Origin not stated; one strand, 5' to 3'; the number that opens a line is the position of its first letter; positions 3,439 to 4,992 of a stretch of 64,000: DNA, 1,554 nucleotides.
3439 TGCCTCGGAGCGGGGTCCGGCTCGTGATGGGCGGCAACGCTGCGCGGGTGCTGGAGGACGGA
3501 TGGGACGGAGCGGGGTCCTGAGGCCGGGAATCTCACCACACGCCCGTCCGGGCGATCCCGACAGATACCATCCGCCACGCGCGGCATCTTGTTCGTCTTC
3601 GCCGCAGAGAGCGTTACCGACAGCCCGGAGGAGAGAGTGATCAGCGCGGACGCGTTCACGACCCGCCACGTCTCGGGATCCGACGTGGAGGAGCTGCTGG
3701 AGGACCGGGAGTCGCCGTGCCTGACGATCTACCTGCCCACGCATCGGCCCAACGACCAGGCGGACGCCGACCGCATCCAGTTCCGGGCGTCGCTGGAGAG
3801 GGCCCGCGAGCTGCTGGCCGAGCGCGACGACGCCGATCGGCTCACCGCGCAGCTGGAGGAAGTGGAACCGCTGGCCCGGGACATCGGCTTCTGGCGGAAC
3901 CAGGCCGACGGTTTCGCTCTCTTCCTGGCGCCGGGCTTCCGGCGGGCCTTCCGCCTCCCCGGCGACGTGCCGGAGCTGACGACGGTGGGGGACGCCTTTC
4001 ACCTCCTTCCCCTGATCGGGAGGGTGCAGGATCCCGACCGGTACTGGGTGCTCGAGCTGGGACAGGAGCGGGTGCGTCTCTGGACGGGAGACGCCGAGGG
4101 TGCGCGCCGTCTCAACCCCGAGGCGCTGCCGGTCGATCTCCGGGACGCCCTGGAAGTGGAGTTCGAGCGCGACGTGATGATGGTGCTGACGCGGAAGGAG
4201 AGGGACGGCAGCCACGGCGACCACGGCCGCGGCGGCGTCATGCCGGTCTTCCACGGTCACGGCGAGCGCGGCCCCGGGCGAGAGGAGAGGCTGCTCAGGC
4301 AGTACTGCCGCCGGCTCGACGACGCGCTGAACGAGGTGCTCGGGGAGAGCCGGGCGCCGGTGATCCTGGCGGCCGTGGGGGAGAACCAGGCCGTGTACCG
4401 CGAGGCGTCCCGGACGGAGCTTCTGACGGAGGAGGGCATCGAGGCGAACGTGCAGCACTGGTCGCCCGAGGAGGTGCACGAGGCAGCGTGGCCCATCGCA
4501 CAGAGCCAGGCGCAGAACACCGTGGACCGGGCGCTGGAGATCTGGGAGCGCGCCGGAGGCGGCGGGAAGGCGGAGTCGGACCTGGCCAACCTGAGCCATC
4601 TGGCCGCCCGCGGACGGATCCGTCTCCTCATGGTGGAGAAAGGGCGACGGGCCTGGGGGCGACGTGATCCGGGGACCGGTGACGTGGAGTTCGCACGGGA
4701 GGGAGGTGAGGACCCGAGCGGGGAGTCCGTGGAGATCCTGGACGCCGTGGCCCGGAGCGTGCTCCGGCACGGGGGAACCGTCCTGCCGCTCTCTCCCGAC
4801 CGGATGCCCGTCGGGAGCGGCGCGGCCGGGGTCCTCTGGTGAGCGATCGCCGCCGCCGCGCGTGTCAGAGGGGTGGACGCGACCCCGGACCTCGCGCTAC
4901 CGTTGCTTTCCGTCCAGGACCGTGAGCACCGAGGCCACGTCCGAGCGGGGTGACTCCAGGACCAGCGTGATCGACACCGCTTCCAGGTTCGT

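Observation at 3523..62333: Island-wide regulon: phased tandem boxes at fixed distance from -10 in 13 promoters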

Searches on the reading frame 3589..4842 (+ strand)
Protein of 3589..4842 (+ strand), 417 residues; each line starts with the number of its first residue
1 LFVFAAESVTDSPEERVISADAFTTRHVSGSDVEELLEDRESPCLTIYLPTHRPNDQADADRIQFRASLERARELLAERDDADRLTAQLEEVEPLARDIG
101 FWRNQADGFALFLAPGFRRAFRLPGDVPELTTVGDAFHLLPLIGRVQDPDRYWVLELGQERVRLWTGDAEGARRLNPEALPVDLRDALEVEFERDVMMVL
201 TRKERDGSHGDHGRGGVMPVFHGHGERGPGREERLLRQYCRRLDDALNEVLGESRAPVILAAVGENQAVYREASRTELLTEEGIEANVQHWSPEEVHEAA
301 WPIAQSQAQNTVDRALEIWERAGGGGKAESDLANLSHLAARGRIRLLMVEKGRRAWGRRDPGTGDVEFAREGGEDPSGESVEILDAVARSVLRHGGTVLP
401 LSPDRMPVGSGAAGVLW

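Call 20: search_protein_families(library=pfam, proteins=[window:3589-4842:+])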
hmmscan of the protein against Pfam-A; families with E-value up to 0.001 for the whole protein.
window:3589-4842:+ (417 aa): 5 families
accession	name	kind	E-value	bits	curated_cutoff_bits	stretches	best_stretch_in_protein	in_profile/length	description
PF18845.6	baeRF_family3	-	4.3e-32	112.2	31.5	1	151-343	1-168/168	Bacterial archaeo-eukaryotic release factor family 3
PF18849.6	baeRF_family7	-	3.9e-24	85.9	27.2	1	152-305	1-143/144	Bacterial archaeo-eukaryotic release factor family 7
PF18848.6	baeRF_family6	-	1e-20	75.1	27.5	1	151-305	2-148/149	Bacterial archaeo-eukaryotic release factor family 6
PF18851.6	baeRF_family8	-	1.1e-16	61.4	27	1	149-304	1-133/141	Bacterial archaeo-eukaryotic release factor family 8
PF18855.6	baeRF_family11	-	3.2e-13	50.7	27.2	1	224-303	54-132/139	Bacterial archaeo-eukaryotic release factor family 11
